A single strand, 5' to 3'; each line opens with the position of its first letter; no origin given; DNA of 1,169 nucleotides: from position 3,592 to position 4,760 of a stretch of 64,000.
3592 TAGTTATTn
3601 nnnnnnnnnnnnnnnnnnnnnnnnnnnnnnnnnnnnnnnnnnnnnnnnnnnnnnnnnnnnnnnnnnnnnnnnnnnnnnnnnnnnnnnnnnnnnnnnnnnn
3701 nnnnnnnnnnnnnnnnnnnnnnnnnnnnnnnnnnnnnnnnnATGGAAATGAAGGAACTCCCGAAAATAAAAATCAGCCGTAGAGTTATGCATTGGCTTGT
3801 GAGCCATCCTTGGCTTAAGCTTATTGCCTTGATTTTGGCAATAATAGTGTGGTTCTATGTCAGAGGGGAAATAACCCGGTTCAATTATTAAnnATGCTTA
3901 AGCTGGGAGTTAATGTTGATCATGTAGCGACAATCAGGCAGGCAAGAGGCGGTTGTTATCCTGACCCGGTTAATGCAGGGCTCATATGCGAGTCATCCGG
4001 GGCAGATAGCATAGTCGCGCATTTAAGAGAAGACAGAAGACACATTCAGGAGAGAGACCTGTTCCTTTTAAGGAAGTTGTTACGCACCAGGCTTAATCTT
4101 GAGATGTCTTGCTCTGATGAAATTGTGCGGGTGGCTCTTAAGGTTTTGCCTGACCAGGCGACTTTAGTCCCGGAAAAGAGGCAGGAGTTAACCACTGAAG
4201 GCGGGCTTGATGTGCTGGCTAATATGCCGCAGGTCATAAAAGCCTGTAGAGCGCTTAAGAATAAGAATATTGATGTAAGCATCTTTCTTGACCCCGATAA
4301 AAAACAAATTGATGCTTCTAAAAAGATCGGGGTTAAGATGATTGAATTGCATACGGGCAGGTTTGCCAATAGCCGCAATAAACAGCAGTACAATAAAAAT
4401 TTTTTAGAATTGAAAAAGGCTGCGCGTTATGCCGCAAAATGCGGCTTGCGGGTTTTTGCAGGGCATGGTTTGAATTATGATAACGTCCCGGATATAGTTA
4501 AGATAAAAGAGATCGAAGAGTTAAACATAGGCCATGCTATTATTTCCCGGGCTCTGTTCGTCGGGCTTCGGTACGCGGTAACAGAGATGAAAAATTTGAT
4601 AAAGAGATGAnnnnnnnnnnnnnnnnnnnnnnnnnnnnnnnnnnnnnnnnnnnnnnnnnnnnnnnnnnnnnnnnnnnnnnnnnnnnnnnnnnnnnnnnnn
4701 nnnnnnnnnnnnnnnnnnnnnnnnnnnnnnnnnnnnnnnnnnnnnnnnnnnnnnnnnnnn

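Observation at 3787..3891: cdaR reduced to a 34-codon membrane-anchor relic directly after cdaA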

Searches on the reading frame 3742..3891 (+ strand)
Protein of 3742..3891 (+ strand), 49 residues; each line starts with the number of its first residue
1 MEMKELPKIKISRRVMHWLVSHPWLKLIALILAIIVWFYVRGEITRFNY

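Call 5: search_protein_families(library=pfam, proteins=[window:3742-3891:+], max_evalue=1)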
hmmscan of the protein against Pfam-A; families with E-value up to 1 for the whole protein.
window:3742-3891:+ (49 aa): 2 families
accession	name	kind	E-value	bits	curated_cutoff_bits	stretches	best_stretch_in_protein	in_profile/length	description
PF01004.24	Flavi_M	-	0.043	13.9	25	1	13-36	29-52/74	Flavivirus envelope glycoprotein M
PF13974.11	YebO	-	0.19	12.4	27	1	26-41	3-18/80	YebO-like protein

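Call 8: find_homologous_proteins(query=window:3742-3888:+, max_evalue=10)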
Query seq(49 aa) (49 aa): 18 proteins with E <= 10 among 18 candidates.
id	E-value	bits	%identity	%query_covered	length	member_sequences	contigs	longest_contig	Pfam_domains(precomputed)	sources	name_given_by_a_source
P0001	5.7e-25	103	100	100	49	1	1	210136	-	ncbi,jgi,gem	jgi:hypothetical protein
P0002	7.0e-17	77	83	86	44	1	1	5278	-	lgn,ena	-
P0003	4.6e-15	72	74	86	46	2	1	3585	-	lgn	-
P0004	6.0e-15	71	76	86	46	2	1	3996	-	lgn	-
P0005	3.4e-14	69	69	86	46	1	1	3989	-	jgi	-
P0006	9.2e-14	68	68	90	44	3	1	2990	-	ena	-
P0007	5.8e-13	65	67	92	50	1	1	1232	-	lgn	-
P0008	2.0e-12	64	68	84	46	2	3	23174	-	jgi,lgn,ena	jgi:hypothetical protein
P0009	2.3e-12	63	65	88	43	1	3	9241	-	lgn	-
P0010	2.5e-12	63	67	86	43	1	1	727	-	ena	-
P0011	4.8e-12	62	69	86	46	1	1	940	-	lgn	-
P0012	4.9e-11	59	63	94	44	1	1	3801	-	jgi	-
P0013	5.5e-11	59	63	82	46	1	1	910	-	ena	-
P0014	2.5e-10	57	66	84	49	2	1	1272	-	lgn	-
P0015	2.7e-10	57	67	80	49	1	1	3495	-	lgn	-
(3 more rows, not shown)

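Call 22: search_protein_representatives(alignment_id=A1)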
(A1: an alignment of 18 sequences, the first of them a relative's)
Query: 18 sequences, 46 profile positions. Proteins with E-value up to 0.001 (for the whole library): 95; up to 1e-10: 24; up to 1e-30: 1. The best 95 are listed.
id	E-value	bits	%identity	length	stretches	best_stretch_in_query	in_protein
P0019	3.0e-63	225.2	-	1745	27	12-26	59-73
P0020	4.4e-21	90.2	-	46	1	1-46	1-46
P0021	1.4e-19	85.4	-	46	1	1-46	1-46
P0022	6.8e-17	76.8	-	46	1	1-46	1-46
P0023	2.7e-16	74.9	-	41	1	9-44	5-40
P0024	4.6e-15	70.9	-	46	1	1-46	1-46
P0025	2.5e-14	68.6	-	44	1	3-45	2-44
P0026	3.2e-14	68.2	-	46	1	1-46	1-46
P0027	5.0e-14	67.6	-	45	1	4-44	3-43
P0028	1.1e-13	66.5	-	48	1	3-41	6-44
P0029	1.3e-13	66.3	-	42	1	1-40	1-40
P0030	1.4e-13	66.2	-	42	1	7-46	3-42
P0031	2.1e-13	65.6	-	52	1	1-42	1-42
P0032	3.2e-13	65.0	-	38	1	10-46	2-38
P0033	4.2e-13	64.7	-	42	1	1-40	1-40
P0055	2.3e-07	46.3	-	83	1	13-43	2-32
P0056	3.1e-07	45.9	-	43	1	13-43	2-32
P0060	7.4e-07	44.7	-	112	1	14-41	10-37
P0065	2.6e-06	42.9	-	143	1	13-44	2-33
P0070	1.5e-05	40.4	-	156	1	21-43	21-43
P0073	2.1e-05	40.0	-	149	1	22-44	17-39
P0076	3.3e-05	39.4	-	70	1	13-43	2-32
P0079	4.4e-05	39.0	-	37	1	13-43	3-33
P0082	5.4e-05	38.7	-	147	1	12-43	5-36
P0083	6.0e-05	38.5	-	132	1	12-41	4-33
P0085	6.8e-05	38.4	-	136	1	10-42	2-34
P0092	1.2e-04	37.6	-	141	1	13-43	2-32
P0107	6.6e-04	35.2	-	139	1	21-45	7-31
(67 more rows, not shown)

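Call 24: search_protein_families(library=pfam, proteins=[P0060, P0065, P0070, P0073, P0082, P0083, P0085, P0092, P0107, P0055], max_evalue=1)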
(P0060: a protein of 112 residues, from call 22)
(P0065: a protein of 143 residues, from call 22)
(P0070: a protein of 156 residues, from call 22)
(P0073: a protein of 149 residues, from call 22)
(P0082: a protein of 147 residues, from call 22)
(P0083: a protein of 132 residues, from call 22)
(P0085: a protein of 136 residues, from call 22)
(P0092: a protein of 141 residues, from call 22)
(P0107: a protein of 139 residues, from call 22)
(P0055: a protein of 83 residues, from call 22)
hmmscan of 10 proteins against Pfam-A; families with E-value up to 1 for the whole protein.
P0060 (112 aa): 0 families

P0065 (143 aa): 1 family
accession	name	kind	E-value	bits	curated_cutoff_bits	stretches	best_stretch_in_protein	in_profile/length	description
PF07949.17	YbbR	-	0.026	15.3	22.3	1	49-127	1-74/81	YbbR-like protein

P0070 (156 aa): 2 families
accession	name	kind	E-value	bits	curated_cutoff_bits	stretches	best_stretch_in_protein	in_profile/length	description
PF07949.17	YbbR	-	0.0024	18.6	22.3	1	65-132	2-68/81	YbbR-like protein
PF01231.23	IDO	-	0.013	14.7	26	1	21-70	67-115/412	Indoleamine 2,3-dioxygenase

P0073 (149 aa): 1 family
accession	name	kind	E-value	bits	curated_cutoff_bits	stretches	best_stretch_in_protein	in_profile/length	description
PF07949.17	YbbR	-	9.8e-07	29.5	22.3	1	64-142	5-81/81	YbbR-like protein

P0082 (147 aa): 2 families
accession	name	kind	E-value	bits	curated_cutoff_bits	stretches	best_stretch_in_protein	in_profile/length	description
PF07949.17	YbbR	-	9.4e-06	26.3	22.3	1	60-141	1-81/81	YbbR-like protein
PF09527.15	ATPase_gene1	-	0.38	11.3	26.6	1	4-29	24-49/54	Putative F0F1-ATPase subunit Ca2+/Mg2+ transporter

P0083 (132 aa): 2 families
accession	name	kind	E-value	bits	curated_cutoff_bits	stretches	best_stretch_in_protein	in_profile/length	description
PF07949.17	YbbR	-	0.032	15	22.3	1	54-130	6-80/81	YbbR-like protein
PF01004.24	Flavi_M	-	0.18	12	25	1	3-25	30-52/74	Flavivirus envelope glycoprotein M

P0085 (136 aa): 0 families

P0092 (141 aa): 1 family
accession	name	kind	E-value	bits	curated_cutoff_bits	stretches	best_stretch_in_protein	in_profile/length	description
PF07949.17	YbbR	-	8.5e-08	32.9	22.3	1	54-128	12-81/81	YbbR-like protein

P0107 (139 aa): 1 family
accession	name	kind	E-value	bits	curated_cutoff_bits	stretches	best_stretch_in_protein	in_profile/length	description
PF07949.17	YbbR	-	3.6e-07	30.8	22.3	1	51-132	1-81/81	YbbR-like protein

P0055 (83 aa): 1 family
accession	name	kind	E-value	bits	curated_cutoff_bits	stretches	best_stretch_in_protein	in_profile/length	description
PF06584.18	DIRP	-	0.13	12.8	27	1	13-43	28-58/108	DIRP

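Call 25: search_protein_families(library=ncbifam, proteins=[P0001, P0070, P0073, P0082, P0085, P0092, P0107, P0065], max_evalue=1)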
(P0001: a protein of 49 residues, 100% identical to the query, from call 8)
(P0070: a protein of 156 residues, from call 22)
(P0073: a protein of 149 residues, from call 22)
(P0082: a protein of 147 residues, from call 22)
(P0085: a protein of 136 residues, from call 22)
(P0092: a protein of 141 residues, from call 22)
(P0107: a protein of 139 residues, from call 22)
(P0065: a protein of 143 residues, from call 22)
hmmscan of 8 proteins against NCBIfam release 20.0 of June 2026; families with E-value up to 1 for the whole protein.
P0001 (49 aa): 1 family
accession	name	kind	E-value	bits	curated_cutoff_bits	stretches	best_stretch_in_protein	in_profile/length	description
NF033885.1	conj_TraP_IncI1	equivalog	0.1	12.3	135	1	16-40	8-32/217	conjugal transfer protein TraP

P0070 (156 aa): 0 families

P0073 (149 aa): 1 family
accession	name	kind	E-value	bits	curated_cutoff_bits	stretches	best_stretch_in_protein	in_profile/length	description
NF040850.1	Trm14_Thcoccales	equivalog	0.15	10.9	480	1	95-128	264-297/365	tRNA (guanine(6)-N2)-methyltransferase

P0082 (147 aa): 0 families

P0085 (136 aa): 1 family
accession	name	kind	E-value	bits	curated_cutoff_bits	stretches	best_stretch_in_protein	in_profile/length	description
NF004131.0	PRK05618.2-1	equivalog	0.13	11.8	189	1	91-129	142-180/207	50S ribosomal protein L25/general stress protein Ctc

P0092 (141 aa): 1 family
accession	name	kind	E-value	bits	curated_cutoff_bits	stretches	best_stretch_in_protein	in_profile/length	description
NF053738.1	S2SprSpoIIQBc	equivalog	0.16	11.5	250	1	2-28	21-47/232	stage II sporulation protein SpoIIQ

P0107 (139 aa): 0 families

P0065 (143 aa): 0 families

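Call 27: find_encoding_contigs(protein=P0073, flank=5000, max_places=3)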
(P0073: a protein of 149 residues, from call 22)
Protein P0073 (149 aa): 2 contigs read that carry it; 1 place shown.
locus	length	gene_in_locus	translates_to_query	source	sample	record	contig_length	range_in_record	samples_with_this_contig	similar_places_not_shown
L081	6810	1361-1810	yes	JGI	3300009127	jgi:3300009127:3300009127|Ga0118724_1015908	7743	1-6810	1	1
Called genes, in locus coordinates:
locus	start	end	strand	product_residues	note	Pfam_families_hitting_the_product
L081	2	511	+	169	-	?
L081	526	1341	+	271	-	PF19293:CdaA_N (weak), PF02457:DAC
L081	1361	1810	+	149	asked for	PF07949:YbbR (weak)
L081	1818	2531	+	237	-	PF03740:PdxJ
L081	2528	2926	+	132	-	PF01648:ACPS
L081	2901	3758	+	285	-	PF01256:Carb_kinase, PF02110:HK, PF08543:Phos_pyr_kin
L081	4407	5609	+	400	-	PF00009:GTP_EFTU, PF03144:GTP_EFTU_D2, PF03143:GTP_EFTU_D3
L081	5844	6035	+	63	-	PF00584:SecE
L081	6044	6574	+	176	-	PF02357:NusG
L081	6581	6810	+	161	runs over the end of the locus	PF03946:Ribosomal_L11_N, PF00298:Ribosomal_L11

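Call 30: find_homologous_proteins(query=A2, max_evalue=0.001)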
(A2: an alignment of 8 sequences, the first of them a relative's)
Query A2 (8 sequences) (149 aa, profile of the alignment): 34 proteins with E <= 0.001 among 4596 candidates.
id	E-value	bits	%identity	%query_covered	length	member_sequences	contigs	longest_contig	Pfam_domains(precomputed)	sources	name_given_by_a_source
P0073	3.3e-50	188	100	100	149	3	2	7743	PF07949.18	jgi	-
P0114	1.0e-41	160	66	95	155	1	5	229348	PF07949.18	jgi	-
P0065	3.3e-41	159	23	81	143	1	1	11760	-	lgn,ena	-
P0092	2.4e-33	133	28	70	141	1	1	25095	PF07949.18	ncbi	ncbi:MAG: CdaR family protein [Candidatus Omnitrophota bacterium]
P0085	2.8e-30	123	30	62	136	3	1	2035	-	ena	-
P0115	3.5e-28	117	61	15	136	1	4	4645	-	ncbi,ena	-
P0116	8.7e-27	112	41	94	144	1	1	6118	PF07949.18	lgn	-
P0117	6.0e-26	109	28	63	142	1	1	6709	-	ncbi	-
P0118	1.1e-25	108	37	96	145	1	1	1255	-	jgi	-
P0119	2.6e-24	104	33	95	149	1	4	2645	-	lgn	-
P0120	4.4e-24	103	37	78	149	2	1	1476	PF07949.18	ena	-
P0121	4.5e-21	93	31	92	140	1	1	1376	-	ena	-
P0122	1.4e-20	92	27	93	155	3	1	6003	-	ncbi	-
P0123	6.5e-19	87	25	95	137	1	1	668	-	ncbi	-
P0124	3.9e-14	71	30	47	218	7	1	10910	PF07949.18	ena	-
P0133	1.6e-11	63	47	10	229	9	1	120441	PF07949.18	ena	-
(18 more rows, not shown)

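Call 32: find_encoding_contigs(protein=P0133, flank=5000, max_places=2)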
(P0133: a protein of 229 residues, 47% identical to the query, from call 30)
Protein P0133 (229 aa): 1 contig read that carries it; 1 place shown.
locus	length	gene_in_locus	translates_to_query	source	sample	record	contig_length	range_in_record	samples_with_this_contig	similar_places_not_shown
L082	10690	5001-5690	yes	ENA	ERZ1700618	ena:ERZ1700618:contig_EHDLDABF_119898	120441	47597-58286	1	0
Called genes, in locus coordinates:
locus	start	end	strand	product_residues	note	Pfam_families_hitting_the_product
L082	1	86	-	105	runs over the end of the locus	-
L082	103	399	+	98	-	-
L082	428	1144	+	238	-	PF07724:AAA_2, PF07728:AAA_5 (weak), PF10431:ClpB_D2-small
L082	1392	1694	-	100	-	-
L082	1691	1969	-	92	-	-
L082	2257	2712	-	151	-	-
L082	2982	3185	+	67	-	PF00578:AhpC-TSA (weak)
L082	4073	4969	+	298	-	PF19293:CdaA_N, PF02457:DAC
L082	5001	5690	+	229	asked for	PF07949:YbbR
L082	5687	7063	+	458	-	PF02878:PGM_PMM_I, PF02879:PGM_PMM_II, PF02880:PGM_PMM_III, PF00408:PGM_PMM_IV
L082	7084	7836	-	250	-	-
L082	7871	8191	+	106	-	PF02547:Queuosine_synth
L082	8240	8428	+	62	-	-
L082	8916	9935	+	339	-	PF02739:5_3_exonuc_N, PF01367:5_3_exonuc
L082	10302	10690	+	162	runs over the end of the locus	PF00476:DNA_pol_A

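Call 33: find_encoding_contigs(protein=P0092, flank=5000, max_places=2)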
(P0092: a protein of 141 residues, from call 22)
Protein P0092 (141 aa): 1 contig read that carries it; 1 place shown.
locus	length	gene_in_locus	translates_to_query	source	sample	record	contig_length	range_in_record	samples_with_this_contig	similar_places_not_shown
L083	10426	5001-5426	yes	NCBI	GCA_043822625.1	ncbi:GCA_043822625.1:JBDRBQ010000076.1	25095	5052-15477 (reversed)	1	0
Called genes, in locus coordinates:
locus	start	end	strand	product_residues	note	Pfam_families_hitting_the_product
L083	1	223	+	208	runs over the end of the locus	PF07155:ECF-ribofla_trS (weak), PF12822:ECF_trnsprt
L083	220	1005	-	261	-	PF01522:Polysacc_deac_1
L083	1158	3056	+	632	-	PF06480:FtsH_ext, PF06068:TIP49 (weak), PF00004:AAA, PF07728:AAA_5, PF17862:AAA_lid_3, PF01434:Peptidase_M41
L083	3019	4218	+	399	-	PF00809:Pterin_bind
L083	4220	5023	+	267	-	PF02457:DAC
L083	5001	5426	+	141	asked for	PF07949:YbbR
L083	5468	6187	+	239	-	PF03740:PdxJ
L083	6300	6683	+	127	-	PF01648:ACPS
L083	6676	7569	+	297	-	PF01256:Carb_kinase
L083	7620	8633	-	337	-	PF04389:Peptidase_M28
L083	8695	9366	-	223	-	PF06197:DUF998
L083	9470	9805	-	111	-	PF02452:PemK_toxin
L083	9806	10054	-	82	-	PF04014:MazE_antitoxin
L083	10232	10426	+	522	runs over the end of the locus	PF02142:MGS, PF01808:AICARFT_IMPCHas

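Call 34: search_solved_structures(query=A2, max_evalue=1)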
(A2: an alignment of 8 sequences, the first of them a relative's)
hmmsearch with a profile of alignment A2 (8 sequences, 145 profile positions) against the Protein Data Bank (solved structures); distinct sequences matched with E-value up to 1: 4.
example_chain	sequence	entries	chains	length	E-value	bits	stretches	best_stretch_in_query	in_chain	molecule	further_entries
2kxy_A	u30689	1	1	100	0.0096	19.4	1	50-135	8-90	Uncharacterized protein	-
8ga6_A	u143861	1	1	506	0.28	14.6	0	89-130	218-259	THR6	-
7ybd_A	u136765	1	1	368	0.82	13.1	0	38-127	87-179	Beta sliding clamp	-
28jw_u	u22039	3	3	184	0.9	13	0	43-126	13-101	bS21c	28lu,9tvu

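Call 42: find_encoding_contigs(protein=P0114, flank=6000, max_places=2)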
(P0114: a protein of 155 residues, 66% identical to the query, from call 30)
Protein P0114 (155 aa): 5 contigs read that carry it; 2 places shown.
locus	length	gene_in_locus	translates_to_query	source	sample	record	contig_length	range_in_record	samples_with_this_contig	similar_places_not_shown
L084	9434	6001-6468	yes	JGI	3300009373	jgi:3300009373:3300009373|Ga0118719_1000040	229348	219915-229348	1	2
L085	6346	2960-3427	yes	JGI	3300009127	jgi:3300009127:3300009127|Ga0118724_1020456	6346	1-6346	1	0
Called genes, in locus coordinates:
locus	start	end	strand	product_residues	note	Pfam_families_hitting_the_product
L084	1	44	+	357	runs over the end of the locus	PF02540:NAD_synthase (faint), PF03054:tRNA_Me_trans, PF06508:QueC (faint), PF20259:tRNA_Me_trans_M, PF20258:tRNA_Me_trans_C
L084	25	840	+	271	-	PF02540:NAD_synthase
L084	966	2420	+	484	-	PF01171:ATP_bind_3, PF11734:TilS_C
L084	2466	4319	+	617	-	PF06480:FtsH_ext (faint), PF00004:AAA, PF07728:AAA_5 (weak), PF17862:AAA_lid_3, PF01434:Peptidase_M41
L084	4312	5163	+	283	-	PF00809:Pterin_bind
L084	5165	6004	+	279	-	PF19293:CdaA_N (weak), PF02457:DAC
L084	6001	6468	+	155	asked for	PF07949:YbbR (weak)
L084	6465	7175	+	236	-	PF03740:PdxJ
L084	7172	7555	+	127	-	PF01648:ACPS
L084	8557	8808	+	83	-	PF01541:GIY-YIG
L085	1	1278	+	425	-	?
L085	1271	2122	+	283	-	PF00809:Pterin_bind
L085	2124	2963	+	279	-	PF19293:CdaA_N (weak), PF02457:DAC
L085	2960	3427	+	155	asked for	PF07949:YbbR (weak)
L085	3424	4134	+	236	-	PF03740:PdxJ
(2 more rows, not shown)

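Call 43: find_encoding_contigs(protein=P0122, flank=6000, max_places=2)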
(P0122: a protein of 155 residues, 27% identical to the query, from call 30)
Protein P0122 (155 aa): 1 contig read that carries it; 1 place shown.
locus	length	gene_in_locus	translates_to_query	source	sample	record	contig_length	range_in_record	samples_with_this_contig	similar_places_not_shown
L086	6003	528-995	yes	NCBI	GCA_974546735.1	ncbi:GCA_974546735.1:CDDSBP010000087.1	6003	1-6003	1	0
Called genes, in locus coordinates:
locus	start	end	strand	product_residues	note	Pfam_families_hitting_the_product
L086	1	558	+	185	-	?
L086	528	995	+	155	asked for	-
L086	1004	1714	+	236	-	PF03740:PdxJ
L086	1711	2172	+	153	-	PF01648:ACPS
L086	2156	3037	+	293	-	PF01256:Carb_kinase, PF02110:HK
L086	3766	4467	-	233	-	PF11750:DUF3307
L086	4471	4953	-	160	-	PF00027:cNMP_binding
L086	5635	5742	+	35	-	-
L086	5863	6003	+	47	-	?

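Call 44: find_encoding_contigs(protein=P0082, flank=6000, max_places=2)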
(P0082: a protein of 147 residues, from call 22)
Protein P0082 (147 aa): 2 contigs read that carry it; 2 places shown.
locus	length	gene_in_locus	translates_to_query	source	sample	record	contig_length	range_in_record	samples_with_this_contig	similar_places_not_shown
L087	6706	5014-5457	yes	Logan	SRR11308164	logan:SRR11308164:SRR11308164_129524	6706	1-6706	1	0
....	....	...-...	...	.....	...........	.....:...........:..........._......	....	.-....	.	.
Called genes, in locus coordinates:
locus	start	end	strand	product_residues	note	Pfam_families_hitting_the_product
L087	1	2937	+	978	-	?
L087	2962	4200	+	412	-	PF00809:Pterin_bind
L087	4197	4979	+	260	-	PF19293:CdaA_N, PF02457:DAC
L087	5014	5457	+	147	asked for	PF07949:YbbR (weak)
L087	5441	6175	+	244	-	PF03740:PdxJ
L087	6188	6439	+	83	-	PF13366:PDDEXK_3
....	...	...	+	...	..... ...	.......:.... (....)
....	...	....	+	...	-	?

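Call 50: find_encoding_contigs(protein=P0056, flank=4000, max_places=2)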
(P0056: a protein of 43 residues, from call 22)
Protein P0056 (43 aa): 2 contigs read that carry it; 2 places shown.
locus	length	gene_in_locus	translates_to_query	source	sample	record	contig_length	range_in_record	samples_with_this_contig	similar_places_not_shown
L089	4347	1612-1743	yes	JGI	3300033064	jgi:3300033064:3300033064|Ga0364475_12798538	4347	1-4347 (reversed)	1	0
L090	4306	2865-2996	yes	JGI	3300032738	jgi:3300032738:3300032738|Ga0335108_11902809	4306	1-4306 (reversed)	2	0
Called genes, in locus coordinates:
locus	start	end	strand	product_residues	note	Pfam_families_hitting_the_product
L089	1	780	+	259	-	PF00809:Pterin_bind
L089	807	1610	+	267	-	PF02457:DAC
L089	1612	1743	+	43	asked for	-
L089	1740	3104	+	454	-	PF02878:PGM_PMM_I, PF02879:PGM_PMM_II, PF02880:PGM_PMM_III, PF00408:PGM_PMM_IV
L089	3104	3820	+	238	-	PF03740:PdxJ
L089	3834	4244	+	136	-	PF01648:ACPS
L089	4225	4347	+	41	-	?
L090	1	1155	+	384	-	?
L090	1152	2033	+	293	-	PF00809:Pterin_bind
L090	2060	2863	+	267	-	PF02457:DAC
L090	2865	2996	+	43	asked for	-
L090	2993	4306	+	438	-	?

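Call 51: find_encoding_contigs(protein=P0079, flank=4000, max_places=2)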
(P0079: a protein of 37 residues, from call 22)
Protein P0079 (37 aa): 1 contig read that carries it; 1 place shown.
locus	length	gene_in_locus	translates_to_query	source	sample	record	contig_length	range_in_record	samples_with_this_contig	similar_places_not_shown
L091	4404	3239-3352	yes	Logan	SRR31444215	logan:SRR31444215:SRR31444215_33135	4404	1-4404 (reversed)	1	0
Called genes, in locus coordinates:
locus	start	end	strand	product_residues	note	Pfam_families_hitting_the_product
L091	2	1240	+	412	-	?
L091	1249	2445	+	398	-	PF00809:Pterin_bind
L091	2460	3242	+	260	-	PF02457:DAC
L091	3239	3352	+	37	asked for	-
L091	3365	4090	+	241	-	PF03740:PdxJ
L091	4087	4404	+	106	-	?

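Call 52: find_encoding_contigs(protein=P0076, flank=4000, max_places=2)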
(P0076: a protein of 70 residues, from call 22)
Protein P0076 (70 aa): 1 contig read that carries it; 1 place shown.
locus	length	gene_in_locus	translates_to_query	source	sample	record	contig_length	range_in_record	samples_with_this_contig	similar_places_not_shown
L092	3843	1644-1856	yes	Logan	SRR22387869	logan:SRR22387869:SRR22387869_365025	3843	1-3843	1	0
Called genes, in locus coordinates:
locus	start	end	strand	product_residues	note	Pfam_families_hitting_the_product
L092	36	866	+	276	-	PF00809:Pterin_bind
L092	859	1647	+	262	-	PF02457:DAC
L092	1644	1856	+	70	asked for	-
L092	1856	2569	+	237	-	PF03740:PdxJ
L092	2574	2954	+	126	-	PF01648:ACPS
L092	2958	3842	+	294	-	PF01256:Carb_kinase, PF08543:Phos_pyr_kin (weak), PF02110:HK (weak)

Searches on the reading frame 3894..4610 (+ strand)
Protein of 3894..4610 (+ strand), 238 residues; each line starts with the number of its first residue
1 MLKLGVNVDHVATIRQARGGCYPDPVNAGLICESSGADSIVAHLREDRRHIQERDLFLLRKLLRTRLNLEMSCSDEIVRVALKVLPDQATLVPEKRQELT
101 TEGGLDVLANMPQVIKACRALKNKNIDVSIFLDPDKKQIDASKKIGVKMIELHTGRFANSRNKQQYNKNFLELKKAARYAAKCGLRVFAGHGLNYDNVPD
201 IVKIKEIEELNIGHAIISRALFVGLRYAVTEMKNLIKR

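Call 5: search_protein_families(library=pfam, proteins=[window:3894-4610:+], max_evalue=1)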
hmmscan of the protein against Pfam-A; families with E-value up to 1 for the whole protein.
window:3894-4610:+ (238 aa): 2 families
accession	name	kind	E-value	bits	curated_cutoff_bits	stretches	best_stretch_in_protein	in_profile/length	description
PF03740.19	PdxJ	-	4.1e-98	327.6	24.5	1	3-236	1-234/234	Pyridoxal phosphate biosynthesis protein PdxJ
PF01261.30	AP_endonuc_2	-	0.0038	17.4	31.1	1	136-187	71-122/249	Xylose isomerase-like TIM barrel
